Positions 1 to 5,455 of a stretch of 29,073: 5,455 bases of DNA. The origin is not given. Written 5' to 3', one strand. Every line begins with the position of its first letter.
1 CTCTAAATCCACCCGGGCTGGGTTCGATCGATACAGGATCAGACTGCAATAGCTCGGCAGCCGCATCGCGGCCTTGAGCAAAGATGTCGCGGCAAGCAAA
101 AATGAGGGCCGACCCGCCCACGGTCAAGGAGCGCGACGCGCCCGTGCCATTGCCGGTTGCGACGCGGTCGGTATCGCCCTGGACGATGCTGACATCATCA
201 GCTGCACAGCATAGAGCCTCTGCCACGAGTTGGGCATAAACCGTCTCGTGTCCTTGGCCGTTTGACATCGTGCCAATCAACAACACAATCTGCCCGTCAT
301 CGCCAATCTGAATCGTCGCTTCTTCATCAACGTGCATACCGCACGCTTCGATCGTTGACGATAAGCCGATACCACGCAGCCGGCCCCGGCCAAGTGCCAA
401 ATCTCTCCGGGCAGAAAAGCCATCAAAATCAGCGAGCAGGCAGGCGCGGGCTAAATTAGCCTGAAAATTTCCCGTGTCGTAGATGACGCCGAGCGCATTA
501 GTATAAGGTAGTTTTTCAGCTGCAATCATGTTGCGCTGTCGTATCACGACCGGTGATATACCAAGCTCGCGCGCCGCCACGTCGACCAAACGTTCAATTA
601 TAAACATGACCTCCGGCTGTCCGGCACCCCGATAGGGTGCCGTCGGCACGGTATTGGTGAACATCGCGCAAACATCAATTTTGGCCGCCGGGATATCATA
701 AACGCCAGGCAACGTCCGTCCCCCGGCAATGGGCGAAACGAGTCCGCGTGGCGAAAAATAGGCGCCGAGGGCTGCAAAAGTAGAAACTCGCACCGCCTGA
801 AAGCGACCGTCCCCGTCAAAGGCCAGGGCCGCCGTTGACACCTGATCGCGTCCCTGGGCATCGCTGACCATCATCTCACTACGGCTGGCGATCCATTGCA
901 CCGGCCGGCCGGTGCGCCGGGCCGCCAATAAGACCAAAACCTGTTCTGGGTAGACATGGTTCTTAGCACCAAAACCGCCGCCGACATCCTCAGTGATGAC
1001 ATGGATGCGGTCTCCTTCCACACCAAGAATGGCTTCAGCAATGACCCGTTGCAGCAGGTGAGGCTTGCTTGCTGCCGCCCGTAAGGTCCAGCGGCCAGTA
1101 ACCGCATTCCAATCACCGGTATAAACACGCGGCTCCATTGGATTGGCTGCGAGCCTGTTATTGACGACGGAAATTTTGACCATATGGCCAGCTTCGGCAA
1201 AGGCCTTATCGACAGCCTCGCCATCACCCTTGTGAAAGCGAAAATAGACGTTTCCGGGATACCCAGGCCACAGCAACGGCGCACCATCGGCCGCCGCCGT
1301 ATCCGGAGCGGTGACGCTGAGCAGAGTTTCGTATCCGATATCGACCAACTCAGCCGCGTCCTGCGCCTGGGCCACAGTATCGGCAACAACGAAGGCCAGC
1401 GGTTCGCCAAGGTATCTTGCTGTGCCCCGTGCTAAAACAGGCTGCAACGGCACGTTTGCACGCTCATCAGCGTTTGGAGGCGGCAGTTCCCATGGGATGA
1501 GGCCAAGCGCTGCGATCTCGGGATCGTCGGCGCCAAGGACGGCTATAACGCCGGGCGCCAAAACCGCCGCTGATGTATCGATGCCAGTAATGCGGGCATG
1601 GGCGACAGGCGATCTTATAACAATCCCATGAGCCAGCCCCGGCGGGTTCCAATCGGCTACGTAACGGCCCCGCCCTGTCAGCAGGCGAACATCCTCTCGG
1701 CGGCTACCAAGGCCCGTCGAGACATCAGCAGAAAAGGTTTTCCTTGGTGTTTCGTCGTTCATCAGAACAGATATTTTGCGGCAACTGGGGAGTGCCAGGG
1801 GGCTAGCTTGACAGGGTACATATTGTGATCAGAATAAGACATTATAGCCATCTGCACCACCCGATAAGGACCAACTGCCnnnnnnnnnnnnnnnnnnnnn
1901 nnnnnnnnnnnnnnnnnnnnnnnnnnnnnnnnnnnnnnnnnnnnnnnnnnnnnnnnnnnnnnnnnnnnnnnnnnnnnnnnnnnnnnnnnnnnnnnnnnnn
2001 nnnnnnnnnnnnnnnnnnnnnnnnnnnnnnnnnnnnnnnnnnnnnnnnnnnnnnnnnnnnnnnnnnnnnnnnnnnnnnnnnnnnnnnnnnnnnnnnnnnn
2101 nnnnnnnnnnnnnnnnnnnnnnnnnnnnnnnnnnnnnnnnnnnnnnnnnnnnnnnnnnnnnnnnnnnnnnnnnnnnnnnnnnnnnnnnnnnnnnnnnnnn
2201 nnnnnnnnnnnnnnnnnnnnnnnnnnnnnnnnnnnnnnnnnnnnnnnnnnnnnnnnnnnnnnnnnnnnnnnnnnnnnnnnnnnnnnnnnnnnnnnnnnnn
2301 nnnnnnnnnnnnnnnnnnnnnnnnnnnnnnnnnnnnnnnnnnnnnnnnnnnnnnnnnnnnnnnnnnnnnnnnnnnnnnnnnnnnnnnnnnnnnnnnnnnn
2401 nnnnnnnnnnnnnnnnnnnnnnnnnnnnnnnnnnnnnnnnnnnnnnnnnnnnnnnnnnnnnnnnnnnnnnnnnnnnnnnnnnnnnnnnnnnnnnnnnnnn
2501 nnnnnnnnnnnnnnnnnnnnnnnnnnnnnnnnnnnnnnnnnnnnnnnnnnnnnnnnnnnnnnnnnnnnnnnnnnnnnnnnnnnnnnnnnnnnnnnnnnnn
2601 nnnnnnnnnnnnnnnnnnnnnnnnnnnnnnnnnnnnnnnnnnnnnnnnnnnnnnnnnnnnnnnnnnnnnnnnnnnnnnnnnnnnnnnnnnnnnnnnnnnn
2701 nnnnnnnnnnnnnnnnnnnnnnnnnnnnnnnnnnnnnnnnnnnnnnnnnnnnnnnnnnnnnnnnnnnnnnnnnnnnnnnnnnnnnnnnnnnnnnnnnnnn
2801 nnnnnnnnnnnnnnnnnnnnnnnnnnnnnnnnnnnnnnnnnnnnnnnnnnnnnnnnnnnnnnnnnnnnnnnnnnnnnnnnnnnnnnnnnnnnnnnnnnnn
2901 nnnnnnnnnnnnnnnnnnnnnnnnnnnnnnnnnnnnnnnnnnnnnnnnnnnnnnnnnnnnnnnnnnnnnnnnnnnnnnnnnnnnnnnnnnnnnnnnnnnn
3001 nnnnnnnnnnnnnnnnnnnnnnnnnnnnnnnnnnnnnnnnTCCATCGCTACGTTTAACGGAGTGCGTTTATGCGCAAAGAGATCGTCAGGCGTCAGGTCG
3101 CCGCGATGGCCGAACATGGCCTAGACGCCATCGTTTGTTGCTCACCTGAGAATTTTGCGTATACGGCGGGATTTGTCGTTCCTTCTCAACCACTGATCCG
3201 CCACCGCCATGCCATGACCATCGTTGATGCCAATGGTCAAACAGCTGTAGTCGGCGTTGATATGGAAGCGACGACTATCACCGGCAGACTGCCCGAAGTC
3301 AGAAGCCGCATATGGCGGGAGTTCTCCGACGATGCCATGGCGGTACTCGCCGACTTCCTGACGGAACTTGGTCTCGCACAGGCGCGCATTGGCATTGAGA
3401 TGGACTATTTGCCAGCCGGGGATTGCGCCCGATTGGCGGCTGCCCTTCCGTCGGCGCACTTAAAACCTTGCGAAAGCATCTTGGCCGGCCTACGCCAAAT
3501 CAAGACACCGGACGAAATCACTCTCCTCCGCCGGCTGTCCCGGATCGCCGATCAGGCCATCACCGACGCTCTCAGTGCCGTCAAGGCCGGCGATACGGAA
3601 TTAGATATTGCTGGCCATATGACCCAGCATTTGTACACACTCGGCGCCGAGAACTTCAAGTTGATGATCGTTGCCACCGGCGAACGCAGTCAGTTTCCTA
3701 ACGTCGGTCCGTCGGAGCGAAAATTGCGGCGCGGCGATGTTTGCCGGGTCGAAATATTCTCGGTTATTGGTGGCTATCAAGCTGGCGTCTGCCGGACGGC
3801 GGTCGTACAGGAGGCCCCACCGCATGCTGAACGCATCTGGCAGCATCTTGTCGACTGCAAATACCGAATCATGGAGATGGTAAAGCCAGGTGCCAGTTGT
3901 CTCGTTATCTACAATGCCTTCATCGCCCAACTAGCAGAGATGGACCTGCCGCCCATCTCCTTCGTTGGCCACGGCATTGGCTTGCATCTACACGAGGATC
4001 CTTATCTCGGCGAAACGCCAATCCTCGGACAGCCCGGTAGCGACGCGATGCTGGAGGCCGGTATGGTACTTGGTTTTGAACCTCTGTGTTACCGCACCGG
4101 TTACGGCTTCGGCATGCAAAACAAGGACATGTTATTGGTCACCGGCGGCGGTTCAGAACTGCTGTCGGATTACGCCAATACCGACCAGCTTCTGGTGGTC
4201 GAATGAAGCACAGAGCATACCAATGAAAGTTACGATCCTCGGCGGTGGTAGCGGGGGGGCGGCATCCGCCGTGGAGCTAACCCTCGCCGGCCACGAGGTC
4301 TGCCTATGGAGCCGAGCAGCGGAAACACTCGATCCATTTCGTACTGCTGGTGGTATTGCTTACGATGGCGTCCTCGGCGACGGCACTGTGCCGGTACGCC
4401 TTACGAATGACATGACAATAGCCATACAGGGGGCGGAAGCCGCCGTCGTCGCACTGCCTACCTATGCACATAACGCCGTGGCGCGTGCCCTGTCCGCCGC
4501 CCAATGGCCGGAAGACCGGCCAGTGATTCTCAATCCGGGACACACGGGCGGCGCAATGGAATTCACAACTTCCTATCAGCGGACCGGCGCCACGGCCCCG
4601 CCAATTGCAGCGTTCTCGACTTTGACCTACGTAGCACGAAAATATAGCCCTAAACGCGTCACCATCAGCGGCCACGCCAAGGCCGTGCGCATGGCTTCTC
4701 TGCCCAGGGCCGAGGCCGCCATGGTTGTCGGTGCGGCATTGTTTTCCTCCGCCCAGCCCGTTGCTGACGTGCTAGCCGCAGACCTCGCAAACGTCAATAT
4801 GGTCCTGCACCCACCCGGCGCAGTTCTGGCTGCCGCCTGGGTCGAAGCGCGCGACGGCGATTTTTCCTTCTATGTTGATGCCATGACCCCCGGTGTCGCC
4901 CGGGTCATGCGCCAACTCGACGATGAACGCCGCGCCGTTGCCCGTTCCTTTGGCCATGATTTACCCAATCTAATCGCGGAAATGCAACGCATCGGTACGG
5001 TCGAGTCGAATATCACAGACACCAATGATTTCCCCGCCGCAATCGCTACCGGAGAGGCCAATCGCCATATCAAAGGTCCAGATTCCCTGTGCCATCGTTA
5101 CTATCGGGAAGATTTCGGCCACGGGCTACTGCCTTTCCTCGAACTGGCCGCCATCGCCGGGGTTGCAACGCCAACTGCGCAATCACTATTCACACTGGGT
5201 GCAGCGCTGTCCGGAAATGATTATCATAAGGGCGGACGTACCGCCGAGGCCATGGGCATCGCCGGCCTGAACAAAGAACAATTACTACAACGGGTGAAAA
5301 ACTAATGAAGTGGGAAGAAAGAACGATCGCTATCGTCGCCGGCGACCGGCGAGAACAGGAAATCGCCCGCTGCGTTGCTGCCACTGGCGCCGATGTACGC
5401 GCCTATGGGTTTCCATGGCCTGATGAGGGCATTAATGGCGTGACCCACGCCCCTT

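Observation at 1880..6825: Six-gene operon that matches no pathway I know: candidate new catabolic route for an opine, imino acid or N-heterocycle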

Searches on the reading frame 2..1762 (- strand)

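Call 4: search_protein_families(library=pfam, proteins=[window:2-1762:-], max_evalue=0.01)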
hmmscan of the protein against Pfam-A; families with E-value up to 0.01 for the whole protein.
window:2-1762:- (587 aa): 3 families
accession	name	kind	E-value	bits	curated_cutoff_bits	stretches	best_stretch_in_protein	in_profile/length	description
PF02738.23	MoCoBD_1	-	9e-71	238.2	27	1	167-412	4-244/244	Molybdopterin cofactor-binding domain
PF20256.3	MoCoBD_2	-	6.4e-32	111.6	27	1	445-584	7-152/283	Molybdopterin cofactor-binding domain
PF01315.27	Ald_Xan_dh_C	-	3e-23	82.7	31.3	1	29-147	1-109/110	Aldehyde oxidase and xanthine dehydrogenase, a/b hammerhead domain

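Call 5: search_protein_families(library=ncbifam, proteins=[window:2-1762:-], max_evalue=0.01)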
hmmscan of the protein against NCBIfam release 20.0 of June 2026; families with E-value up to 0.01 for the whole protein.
window:2-1762:- (587 aa): 13 families
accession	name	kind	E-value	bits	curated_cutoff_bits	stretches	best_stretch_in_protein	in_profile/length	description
NF041018.1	glyceraldDH_alpha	equivalog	1.5e-125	420.3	790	1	21-586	9-565/741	glyceraldehyde dehydrogenase subunit alpha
NF040766.1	CODH_aero_grp5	exception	1e-116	391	950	1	20-580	10-569/785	aerobic carbon-monoxide dehydrogenase large subunit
TIGR02416.1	CO_dehy_Mo_lg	equivalog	5.8e-93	312.4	991.15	1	23-577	1-573/770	aerobic carbon-monoxide dehydrogenase large subunit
TIGR03194.1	4hydrxCoA_A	equivalog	4.4e-76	256.8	994.55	1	27-580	9-545/746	4-hydroxybenzoyl-CoA reductase subunit alpha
NF043082.1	XdhA_XDHase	equivalog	1.5e-67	228.3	780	1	24-570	10-551/758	xanthine dehydrogenase subunit XdhA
NF007426.0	PRK09970.1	equivalog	6.6e-66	222.9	916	1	23-572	14-556/761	xanthine dehydrogenase molybdenum-binding subunit XdhA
TIGR03196.1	pucD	equivalog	4.9e-52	177.3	783.65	1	20-570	7-548/763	xanthine dehydrogenase subunit D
NF045668.1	pterin_aldehy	equivalog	1.5e-49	168.9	1100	1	32-562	192-716/905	molybdopterin-dependent aldehyde oxidoreductase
TIGR03311.1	Se_dep_XDH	equivalog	3.4e-45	154.4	830.45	1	23-556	170-670/848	selenium-dependent xanthine dehydrogenase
TIGR02965.1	xanthine_xdhB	equivalog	2e-44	151.9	849.5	1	28-575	14-543/758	xanthine dehydrogenase molybdopterin binding subunit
TIGR03313.1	Se_sel_red_Mo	hypoth_equivalog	1.1e-39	135.8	1101.9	2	179-561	359-742/951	molybdopterin-dependent oxidoreductase Mo/Fe-S-binding subunit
NF041671.1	peri_hyde_PaoC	equivalog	2.3e-29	102.3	1180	1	25-559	28-531/735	aldehyde oxidoreductase molybdenum-binding subunit PaoC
TIGR02969.1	mam_aldehyde_ox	subfamily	3e-15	54.8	1912.3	1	49-560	611-1098/1330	aldehyde oxidase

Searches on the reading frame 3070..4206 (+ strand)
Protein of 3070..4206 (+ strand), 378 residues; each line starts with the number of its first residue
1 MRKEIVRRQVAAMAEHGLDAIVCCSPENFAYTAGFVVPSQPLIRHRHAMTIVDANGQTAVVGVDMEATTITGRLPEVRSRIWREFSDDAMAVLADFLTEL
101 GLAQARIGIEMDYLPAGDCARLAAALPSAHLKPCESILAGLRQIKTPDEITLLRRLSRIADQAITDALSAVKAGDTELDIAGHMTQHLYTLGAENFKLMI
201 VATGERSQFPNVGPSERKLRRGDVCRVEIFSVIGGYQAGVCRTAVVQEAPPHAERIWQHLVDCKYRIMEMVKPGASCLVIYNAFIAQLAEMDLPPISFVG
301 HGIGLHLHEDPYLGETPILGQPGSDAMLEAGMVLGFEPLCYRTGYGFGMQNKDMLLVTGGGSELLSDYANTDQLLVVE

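Call 4: search_protein_families(library=pfam, proteins=[window:3070-4206:+], max_evalue=0.01)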
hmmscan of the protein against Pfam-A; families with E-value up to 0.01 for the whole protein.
window:3070-4206:+ (378 aa): 2 families
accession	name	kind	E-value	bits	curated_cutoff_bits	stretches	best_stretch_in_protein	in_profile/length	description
PF00557.29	Peptidase_M24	-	6.3e-36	124.5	23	1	152-358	2-207/208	Metallopeptidase family M24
PF01321.24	Creatinase_N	-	4.2e-15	56.8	22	1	10-144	6-128/128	Creatinase/Prolidase N-terminal domain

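Call 5: search_protein_families(library=ncbifam, proteins=[window:3070-4206:+], max_evalue=0.01)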
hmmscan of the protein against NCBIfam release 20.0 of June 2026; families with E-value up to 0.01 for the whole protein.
window:3070-4206:+ (378 aa): 13 families
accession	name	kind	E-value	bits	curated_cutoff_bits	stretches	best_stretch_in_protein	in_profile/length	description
NF040821.1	dipep_PepQ_Arch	equivalog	1.9e-24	86.4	630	1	116-366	94-339/346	Xaa-Pro dipeptidase PepQ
NF038259.1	ectoine_DoeA_2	exception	3.8e-22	78.5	575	1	11-345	23-356/386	ectoine hydrolase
NF007310.0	PRK09795.1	equivalog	4.6e-22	78.3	393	1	138-370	121-353/361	aminopeptidase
NF011173.0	PRK14575.1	equivalog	7.3e-22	77.9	850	1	90-368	124-398/406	putative peptidase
NF011174.0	PRK14576.1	subfamily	8.5e-22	77.6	487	1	92-368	125-397/405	putative endopeptidase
NF011720.0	PRK15173.1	subfamily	9.5e-22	77.4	420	1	91-368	62-335/343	peptidase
TIGR02993.1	ectoine_eutD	equivalog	1.2e-17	64.1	613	1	10-368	19-383/391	ectoine hydrolase DoeA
TIGR00500.1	met_pdase_I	equivalog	5.1e-15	55.6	171.35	1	144-343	3-206/247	type I methionyl aminopeptidase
NF043017.1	DimsulpropLyDddP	equivalog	4.4e-11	42.2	600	1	131-374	192-442/443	dimethylsulfonioproprionate lyase DddP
NF008970.0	PRK12318.1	equivalog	6.1e-10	38.8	267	1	214-339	121-243/291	methionyl aminopeptidase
NF008131.0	PRK10879.1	equivalog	3.7e-09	35.9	465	1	134-281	163-312/438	Xaa-Pro aminopeptidase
NF009533.0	PRK12897.1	equivalog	0.00025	20.5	488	1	206-340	72-204/248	type I methionyl aminopeptidase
NF005583.0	PRK07281.1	equivalog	0.00086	18.6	445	1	255-342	152-237/286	methionyl aminopeptidase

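Call 24: search_solved_structures(query=window:3070-4206:+, max_evalue=1e-15)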
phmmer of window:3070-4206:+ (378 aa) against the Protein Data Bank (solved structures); distinct sequences matched with E-value up to 1e-15: 11.
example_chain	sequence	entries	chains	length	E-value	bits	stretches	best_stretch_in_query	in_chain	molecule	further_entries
5giu_A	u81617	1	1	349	3.9e-31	111.7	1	105-369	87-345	Proline dipeptidase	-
5cdl_A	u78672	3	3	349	3.9e-31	111.7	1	105-369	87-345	Proline dipeptidase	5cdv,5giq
1pv9_A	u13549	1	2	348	4.6e-23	85.1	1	130-366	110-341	Xaa-Pro dipeptidase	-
3q6d_A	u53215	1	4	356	5.9e-23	84.8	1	94-366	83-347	Proline dipeptidase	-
1wn1_A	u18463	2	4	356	1.5e-22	83.5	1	12-363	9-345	dipeptidase | 356aa long hypothetical dipeptidase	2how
1wy2_A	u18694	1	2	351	6.8e-22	81.3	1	106-366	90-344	Xaa-Pro dipeptidase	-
1chm_A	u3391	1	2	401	5.9e-20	74.9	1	104-368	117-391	CREATINE AMIDINOHYDROLASE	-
4rgz_A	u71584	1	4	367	4.8e-19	71.9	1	81-362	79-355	Xaa-Pro aminopeptidase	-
4fkc_A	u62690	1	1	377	5.3e-19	71.8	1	81-362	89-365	Xaa-Pro aminopeptidase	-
5cnx_A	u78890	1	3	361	4.8e-18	68.6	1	140-367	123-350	Aminopeptidase YpdF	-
4ege_A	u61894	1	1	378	1.3e-16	63.9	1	80-364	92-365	Dipeptidase PepE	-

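Call 40: search_solved_structures(query=window:3070-4206:+, max_evalue=1e-22, show_alignments=3)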
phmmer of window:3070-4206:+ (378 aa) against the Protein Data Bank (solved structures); distinct sequences matched with E-value up to 1e-22: 4.
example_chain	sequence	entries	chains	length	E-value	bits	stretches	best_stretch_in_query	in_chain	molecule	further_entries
5giu_A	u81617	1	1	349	3.9e-31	111.7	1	105-369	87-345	Proline dipeptidase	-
5cdl_A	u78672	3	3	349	3.9e-31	111.7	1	105-369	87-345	Proline dipeptidase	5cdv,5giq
1pv9_A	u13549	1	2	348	4.6e-23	85.1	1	130-366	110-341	Xaa-Pro dipeptidase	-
3q6d_A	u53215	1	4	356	5.9e-23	84.8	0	94-366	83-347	Proline dipeptidase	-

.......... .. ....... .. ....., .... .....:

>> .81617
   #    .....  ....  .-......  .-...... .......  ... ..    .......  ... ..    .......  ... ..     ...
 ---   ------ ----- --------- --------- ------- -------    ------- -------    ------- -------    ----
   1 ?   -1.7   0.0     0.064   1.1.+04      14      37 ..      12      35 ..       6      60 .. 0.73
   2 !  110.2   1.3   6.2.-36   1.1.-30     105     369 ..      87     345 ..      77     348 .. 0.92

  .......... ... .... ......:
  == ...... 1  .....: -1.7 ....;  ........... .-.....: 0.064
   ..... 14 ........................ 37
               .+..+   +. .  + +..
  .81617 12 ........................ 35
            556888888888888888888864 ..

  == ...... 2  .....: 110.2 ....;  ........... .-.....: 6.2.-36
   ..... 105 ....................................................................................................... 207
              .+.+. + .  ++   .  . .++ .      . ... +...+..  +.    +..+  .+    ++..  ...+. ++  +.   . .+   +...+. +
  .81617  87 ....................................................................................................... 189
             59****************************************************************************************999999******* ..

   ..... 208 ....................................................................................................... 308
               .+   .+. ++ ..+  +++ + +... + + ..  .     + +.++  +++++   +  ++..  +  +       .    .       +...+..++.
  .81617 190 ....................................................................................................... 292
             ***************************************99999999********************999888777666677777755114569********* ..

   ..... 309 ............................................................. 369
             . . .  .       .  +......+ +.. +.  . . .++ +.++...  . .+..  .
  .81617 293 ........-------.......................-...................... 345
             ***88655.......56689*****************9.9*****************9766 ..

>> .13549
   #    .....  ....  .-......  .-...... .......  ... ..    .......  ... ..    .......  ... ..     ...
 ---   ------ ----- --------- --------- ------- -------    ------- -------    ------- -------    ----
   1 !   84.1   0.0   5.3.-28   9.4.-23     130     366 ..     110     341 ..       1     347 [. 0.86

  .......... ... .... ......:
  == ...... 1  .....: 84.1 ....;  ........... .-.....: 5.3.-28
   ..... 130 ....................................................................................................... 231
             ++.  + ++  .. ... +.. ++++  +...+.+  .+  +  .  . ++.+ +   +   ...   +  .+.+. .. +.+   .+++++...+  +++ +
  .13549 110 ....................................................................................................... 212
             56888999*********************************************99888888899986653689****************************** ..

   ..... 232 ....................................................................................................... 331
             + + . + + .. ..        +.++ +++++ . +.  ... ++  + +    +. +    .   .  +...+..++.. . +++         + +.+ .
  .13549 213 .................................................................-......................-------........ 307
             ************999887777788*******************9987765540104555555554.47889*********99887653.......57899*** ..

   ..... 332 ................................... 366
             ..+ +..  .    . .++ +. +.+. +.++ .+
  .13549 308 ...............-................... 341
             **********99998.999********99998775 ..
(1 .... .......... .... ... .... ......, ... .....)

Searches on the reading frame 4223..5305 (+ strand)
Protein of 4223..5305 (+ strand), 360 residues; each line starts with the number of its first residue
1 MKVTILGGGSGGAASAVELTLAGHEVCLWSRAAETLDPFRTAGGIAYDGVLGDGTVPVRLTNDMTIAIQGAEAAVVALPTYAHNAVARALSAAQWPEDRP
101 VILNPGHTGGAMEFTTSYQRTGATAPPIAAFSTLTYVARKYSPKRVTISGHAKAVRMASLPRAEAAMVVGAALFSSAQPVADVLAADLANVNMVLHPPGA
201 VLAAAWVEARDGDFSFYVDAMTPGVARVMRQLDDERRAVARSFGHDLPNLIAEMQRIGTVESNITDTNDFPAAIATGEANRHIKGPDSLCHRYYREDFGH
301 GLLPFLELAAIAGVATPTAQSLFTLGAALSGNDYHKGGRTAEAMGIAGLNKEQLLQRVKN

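Call 4: search_protein_families(library=pfam, proteins=[window:4223-5305:+], max_evalue=0.01)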
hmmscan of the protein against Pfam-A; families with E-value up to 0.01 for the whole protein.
window:4223-5305:+ (360 aa): 4 families
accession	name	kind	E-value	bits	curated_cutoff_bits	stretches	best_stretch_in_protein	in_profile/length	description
PF02317.23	Octopine_DH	-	2.5e-34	118.9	30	1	180-328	2-148/150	NAD/NADP octopine/nopaline dehydrogenase, alpha-helical domain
PF01210.29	NAD_Gly3P_dh_N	-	1.8e-08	35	23.1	1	2-101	1-100/158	NAD-dependent glycerol-3-phosphate dehydrogenase N-terminus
PF03807.23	F420_oxidored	-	3.6e-06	27.9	21.6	1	2-94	1-82/94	NADP oxidoreductase coenzyme F420-dependent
PF02558.23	ApbA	-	2.6e-05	24.3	22.2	1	3-91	1-87/150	Ketopantoate reductase PanE/ApbA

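Call 5: search_protein_families(library=ncbifam, proteins=[window:4223-5305:+], max_evalue=0.01)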
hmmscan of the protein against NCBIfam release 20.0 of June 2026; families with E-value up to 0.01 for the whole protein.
window:4223-5305:+ (360 aa): 12 families
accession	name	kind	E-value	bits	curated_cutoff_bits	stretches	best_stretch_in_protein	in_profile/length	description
NF000942.0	PRK00094.1-4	subfamily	2e-07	30.6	257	1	1-96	3-98/334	NAD(P)H-dependent glycerol-3-phosphate dehydrogenase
NF000940.0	PRK00094.1-2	subfamily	2.5e-07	30.5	202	1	1-98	1-97/330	NAD(P)H-dependent glycerol-3-phosphate dehydrogenase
NF000941.0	PRK00094.1-3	equivalog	2.9e-07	30.1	423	1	2-92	3-93/336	NAD(P)H-dependent glycerol-3-phosphate dehydrogenase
NF000946.0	PRK00094.2-4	equivalog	6.9e-07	28.5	455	1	2-92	6-96/342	NAD(P)H-dependent glycerol-3-phosphate dehydrogenase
NF011211.0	PRK14618.1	equivalog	1.2e-06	28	489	1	1-95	5-99/328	NAD(P)H-dependent glycerol-3-phosphate dehydrogenase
NF000939.0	PRK00094.1-1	equivalog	7.6e-05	21.9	473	1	2-91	7-96/339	NAD(P)H-dependent glycerol-3-phosphate dehydrogenase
NF005089.0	PRK06522.1-4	subfamily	0.00045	19.7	223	1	1-91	1-88/326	2-dehydropantoate 2-reductase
NF005087.0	PRK06522.1-1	equivalog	0.00056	19.1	351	1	1-36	1-36/296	2-dehydropantoate 2-reductase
NF011213.0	PRK14620.1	equivalog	0.0019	17.4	478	1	1-103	1-104/326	NAD(P)H-dependent glycerol-3-phosphate dehydrogenase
NF009098.0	PRK12439.1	equivalog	0.0024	17.3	436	1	2-92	9-99/341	NAD(P)H-dependent glycerol-3-phosphate dehydrogenase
TIGR00745.1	apbA_panE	subfamily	0.0026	17.1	141.35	1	2-90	1-88/305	2-dehydropantoate 2-reductase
TIGR02023.1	BchP-ChlP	subfamily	0.0075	15.3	343.3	0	2-38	2-38/388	geranylgeranyl diphosphate reductase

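Call 25: search_solved_structures(query=window:4223-5305:+, max_evalue=0.00001)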
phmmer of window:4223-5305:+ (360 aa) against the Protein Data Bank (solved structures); distinct sequences matched with E-value up to 0.00001: 3.
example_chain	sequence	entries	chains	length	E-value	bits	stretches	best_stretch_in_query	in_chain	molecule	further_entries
1bg6_A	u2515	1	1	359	1.7e-46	162.3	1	4-351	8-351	N-(1-D-CARBOXYLETHYL)-L-NORVALINE DEHYDROGENASE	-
3c7a_A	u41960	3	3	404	9.6e-08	34.8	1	3-338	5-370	Octopine dehydrogenase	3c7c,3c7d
3iqd_B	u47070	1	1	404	2e-07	33.7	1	3-338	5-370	Octopine dehydrogenase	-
